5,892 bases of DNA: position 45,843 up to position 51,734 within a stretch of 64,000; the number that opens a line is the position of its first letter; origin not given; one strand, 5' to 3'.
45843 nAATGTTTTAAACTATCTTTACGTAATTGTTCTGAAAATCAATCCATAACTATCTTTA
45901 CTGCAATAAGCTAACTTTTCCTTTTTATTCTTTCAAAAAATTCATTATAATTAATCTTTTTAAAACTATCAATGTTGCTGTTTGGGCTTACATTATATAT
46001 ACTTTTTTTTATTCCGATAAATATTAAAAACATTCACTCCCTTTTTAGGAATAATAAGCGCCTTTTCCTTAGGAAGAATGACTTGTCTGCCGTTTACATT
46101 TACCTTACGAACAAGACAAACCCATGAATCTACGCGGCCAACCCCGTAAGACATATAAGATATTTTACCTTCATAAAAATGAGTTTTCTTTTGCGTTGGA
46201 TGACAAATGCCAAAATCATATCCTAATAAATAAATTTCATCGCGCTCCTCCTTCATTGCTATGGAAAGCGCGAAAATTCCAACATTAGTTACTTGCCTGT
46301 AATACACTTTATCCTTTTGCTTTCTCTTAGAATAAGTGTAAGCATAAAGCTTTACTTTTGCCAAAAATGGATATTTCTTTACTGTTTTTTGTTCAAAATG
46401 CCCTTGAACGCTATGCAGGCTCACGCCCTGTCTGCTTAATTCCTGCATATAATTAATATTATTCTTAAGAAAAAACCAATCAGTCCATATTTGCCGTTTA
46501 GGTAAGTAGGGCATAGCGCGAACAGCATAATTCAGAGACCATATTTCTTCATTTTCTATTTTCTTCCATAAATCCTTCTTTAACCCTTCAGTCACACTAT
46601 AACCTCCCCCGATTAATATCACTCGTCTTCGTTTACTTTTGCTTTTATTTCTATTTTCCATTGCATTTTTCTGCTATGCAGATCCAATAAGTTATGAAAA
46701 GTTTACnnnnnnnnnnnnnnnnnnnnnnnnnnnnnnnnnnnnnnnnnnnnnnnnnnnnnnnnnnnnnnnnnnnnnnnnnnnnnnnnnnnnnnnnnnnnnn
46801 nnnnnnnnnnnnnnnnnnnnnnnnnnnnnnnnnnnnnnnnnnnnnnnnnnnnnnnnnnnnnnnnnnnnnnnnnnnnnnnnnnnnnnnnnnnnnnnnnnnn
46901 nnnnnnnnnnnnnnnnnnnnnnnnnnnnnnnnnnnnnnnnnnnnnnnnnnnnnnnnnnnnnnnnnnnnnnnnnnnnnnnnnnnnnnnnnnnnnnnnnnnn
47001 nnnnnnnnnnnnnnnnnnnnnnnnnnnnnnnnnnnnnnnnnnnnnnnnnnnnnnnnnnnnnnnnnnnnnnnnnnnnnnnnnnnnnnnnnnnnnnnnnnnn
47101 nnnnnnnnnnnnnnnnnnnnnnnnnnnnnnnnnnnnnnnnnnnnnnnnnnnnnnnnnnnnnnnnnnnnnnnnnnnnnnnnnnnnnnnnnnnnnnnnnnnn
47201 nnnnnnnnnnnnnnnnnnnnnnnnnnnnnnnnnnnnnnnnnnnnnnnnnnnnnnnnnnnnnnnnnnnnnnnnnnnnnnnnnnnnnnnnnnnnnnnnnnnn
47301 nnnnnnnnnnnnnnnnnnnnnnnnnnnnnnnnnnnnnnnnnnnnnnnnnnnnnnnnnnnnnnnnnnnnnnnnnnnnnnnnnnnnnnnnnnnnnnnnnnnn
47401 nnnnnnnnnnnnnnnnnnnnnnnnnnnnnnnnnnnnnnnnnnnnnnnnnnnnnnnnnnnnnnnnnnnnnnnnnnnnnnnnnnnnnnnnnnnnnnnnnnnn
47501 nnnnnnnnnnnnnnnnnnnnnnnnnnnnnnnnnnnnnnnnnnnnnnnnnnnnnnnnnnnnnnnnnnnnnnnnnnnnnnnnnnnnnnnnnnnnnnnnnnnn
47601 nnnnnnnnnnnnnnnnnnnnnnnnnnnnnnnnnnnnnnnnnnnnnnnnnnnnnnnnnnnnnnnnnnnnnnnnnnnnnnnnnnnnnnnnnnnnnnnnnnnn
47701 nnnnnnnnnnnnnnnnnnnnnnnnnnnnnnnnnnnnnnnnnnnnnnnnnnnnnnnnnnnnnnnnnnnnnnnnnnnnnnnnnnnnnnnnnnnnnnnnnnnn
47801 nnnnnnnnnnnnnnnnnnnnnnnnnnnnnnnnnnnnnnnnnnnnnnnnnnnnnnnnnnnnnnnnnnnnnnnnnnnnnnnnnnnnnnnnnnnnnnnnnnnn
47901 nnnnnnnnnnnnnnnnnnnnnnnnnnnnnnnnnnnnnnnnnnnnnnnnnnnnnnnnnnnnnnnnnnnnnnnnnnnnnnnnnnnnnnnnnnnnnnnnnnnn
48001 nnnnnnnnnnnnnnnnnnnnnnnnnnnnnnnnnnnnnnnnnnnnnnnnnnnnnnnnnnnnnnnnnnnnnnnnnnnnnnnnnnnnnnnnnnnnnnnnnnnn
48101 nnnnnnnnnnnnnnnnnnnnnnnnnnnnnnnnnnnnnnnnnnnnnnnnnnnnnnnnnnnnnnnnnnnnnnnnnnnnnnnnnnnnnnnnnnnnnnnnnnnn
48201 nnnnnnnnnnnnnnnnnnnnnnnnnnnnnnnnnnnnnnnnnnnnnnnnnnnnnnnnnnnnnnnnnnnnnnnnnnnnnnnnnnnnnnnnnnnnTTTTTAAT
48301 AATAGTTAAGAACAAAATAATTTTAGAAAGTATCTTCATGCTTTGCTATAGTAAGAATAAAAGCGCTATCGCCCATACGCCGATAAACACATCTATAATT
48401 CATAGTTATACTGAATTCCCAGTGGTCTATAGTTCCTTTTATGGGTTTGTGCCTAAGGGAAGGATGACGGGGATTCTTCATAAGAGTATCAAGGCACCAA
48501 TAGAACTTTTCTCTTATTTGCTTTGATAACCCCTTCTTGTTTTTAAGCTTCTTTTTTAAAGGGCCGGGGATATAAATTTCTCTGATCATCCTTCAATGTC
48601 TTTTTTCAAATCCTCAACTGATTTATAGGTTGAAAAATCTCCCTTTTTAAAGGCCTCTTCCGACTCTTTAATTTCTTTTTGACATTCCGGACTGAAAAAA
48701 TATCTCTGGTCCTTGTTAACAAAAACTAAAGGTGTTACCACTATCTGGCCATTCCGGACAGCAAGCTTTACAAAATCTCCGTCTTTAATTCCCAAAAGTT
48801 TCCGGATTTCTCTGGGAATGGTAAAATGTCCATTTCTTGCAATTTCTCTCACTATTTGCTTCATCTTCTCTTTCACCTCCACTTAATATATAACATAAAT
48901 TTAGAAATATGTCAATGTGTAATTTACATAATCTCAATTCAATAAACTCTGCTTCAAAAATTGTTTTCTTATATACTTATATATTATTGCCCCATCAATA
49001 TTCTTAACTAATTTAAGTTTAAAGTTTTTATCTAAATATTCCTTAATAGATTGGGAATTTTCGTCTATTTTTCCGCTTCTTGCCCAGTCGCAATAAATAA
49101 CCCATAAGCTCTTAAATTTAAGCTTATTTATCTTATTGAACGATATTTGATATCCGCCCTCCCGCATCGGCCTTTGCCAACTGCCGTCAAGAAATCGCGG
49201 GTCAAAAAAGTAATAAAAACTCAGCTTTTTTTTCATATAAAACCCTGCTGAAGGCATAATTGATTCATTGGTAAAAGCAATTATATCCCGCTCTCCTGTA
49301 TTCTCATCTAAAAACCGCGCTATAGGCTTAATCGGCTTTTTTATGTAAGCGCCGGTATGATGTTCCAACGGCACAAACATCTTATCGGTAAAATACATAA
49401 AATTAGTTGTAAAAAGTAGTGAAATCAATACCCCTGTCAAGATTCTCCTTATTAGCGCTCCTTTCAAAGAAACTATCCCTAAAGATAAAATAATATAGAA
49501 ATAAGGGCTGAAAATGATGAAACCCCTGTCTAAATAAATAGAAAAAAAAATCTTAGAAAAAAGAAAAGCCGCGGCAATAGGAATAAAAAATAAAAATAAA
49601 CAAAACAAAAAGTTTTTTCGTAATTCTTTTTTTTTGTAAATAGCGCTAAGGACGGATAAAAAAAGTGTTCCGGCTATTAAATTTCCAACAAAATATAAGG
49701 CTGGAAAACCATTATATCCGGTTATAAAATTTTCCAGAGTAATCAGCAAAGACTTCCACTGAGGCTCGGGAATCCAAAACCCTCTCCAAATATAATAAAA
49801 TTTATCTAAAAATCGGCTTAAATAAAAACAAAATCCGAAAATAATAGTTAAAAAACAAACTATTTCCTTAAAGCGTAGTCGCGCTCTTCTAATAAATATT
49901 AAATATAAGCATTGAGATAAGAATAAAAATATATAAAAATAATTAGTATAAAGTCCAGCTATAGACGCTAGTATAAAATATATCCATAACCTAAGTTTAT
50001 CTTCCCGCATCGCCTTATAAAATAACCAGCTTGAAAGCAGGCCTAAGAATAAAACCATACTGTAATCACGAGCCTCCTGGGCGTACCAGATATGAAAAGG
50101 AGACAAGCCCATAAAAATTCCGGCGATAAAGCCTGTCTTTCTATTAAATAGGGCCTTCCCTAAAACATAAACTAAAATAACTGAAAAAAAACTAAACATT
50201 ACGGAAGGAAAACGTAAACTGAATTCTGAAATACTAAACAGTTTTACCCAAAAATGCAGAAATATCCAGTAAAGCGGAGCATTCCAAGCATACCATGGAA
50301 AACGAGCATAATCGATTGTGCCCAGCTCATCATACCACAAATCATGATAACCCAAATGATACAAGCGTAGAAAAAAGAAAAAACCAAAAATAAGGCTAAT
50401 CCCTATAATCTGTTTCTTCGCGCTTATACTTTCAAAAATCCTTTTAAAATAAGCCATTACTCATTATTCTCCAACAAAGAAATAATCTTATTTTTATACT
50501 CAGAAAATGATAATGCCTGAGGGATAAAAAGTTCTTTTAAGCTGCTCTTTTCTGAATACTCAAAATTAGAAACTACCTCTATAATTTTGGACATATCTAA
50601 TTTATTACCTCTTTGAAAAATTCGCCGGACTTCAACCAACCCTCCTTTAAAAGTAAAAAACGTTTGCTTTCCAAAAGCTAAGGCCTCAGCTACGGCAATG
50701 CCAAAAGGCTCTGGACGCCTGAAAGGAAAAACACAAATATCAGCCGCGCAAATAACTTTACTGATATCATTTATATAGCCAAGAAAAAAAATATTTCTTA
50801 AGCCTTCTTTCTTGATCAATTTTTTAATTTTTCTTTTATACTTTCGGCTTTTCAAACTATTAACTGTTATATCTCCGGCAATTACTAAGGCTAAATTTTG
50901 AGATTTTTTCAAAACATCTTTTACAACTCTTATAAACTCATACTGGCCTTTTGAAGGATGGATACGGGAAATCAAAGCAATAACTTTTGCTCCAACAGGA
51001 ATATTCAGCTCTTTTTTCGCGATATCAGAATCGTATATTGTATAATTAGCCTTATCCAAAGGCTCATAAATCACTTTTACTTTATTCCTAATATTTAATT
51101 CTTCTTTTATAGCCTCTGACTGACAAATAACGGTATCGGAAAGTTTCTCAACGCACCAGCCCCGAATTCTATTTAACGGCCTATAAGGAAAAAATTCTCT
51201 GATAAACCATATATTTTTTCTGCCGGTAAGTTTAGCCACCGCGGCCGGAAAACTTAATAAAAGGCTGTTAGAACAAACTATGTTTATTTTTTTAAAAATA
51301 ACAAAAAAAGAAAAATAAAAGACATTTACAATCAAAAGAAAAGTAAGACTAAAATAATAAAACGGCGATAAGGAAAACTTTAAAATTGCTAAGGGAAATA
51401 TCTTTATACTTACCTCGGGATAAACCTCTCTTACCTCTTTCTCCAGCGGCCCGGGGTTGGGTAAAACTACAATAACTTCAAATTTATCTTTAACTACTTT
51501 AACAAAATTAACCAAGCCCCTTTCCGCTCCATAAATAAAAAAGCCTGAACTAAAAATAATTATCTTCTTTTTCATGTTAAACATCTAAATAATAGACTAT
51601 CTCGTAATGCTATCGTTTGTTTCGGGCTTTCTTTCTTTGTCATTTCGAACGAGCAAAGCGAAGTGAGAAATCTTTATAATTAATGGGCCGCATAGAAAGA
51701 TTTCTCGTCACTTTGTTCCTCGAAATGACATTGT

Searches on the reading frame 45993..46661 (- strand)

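Call 21: search_protein_families(library=pfam, proteins=[window:45993-46661:-], max_evalue=0.001)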
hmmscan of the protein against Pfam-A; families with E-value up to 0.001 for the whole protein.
window:45993-46661:- (222 aa): 1 family
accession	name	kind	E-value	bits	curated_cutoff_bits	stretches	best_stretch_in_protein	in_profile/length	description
PF01973.23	MptE-like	-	0.00089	19.5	34.6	0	8-152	21-168/171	6-hydroxymethylpterin diphosphokinase MptE-like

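Call 76: search_protein_families(library=ncbifam, proteins=[window:45993-46661:-], max_evalue=0.00001)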
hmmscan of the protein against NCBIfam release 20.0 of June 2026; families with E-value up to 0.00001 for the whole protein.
window:45993-46661:- (222 aa): 0 families

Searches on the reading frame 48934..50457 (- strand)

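Call 21: search_protein_families(library=pfam, proteins=[window:48934-50457:-], max_evalue=0.001)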
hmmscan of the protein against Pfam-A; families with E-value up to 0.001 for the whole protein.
window:48934-50457:- (507 aa): 1 family
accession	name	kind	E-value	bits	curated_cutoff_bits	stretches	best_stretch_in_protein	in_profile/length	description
PF13231.12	PMT_2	-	1.3e-14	55.2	26.1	1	60-210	3-152/160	Dolichyl-phosphate-mannose-protein mannosyltransferase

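Call 76: search_protein_families(library=ncbifam, proteins=[window:48934-50457:-], max_evalue=0.00001)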
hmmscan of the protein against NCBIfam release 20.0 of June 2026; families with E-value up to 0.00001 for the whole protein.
window:48934-50457:- (507 aa): 1 family
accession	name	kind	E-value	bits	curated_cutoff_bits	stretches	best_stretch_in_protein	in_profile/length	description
NF052499.1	MnslTaseMT1671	equivalog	8.3e-19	67.4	900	1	62-350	81-367/523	mannosyltransferase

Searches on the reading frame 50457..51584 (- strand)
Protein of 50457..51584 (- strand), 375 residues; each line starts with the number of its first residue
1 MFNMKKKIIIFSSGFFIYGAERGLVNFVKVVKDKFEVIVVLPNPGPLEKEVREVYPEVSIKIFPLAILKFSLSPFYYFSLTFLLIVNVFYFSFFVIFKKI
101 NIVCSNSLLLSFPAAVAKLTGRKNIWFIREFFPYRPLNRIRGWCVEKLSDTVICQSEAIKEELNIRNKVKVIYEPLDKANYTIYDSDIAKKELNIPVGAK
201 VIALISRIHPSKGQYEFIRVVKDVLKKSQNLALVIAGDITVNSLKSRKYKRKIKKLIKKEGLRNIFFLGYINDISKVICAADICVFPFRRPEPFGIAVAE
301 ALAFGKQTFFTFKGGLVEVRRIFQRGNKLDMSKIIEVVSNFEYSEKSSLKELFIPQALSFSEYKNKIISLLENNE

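Call 21: search_protein_families(library=pfam, proteins=[window:50457-51584:-], max_evalue=0.001)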
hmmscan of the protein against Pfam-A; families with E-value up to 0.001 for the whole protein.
window:50457-51584:- (375 aa): 3 families
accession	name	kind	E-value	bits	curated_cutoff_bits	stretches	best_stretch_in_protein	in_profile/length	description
PF00534.26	Glycos_transf_1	-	4.3e-23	82.1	26.4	1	187-321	3-132/172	Glycosyl transferases group 1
PF13692.12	Glyco_trans_1_4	-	1.3e-17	64.8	27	1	200-318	2-113/142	Glycosyl transferases group 1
PF13439.12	Glyco_transf_4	-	8.9e-07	29.5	28.5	1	19-177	3-167/170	Glycosyltransferase Family 4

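Call 76: search_protein_families(library=ncbifam, proteins=[window:50457-51584:-], max_evalue=0.00001)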
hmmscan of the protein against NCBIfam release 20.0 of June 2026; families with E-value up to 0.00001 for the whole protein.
window:50457-51584:- (375 aa): 10 families
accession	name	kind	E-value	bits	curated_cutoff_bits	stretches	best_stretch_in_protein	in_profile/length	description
NF012028.0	PRK15484.1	subfamily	4.2e-16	59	618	1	166-321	160-317/380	lipopolysaccharide N-acetylglucosaminyltransferase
TIGR03999.1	thiol_BshA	equivalog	4.6e-15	55.4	273.7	1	141-334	138-325/375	N-acetyl-alpha-D-glucosaminyl L-malate synthase BshA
NF038295.1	EPS_HpsP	equivalog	5.2e-12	45.5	550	1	161-307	170-313/388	hormogonium polysaccharide biosynthesis glycosyltransferase HpsP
TIGR04047.1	MSMEG_0565_glyc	hypoth_equivalog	2.5e-09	36.7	259.85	1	149-306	139-301/373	MSMEG_0565 family glycosyltransferase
TIGR04157.1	glyco_rSAM_CFB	subfamily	9.9e-09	34.7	400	1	147-317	168-336/406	TIGR04157 family glycosyltransferase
NF041876.1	EPS_EpsE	equivalog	1.7e-08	34.1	400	1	204-318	219-332/389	exopolysaccharide biosynthesis GT4 family glycosyltransferase EpsE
NF053513.1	Gtran_IagA_BgsA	equivalog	1.1e-07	31.3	460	1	156-309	116-263/333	LTA glycolipid anchor biosynthesis glycosyltransferase, IagA/BgsA family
TIGR03449.1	mycothiol_MshA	equivalog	7.8e-07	28.3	462.5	1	166-316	187-338/406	D-inositol-3-phosphate glycosyltransferase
TIGR02149.1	glgA_Coryne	subfamily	9.4e-07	28.3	302.4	1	149-319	145-321/391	glycogen synthase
TIGR03088.1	stp2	hypoth_equivalog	6.8e-06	25.4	409.05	0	167-332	160-323/374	TIGR03088 family PEP-CTERM/XrtA system glycosyltransferase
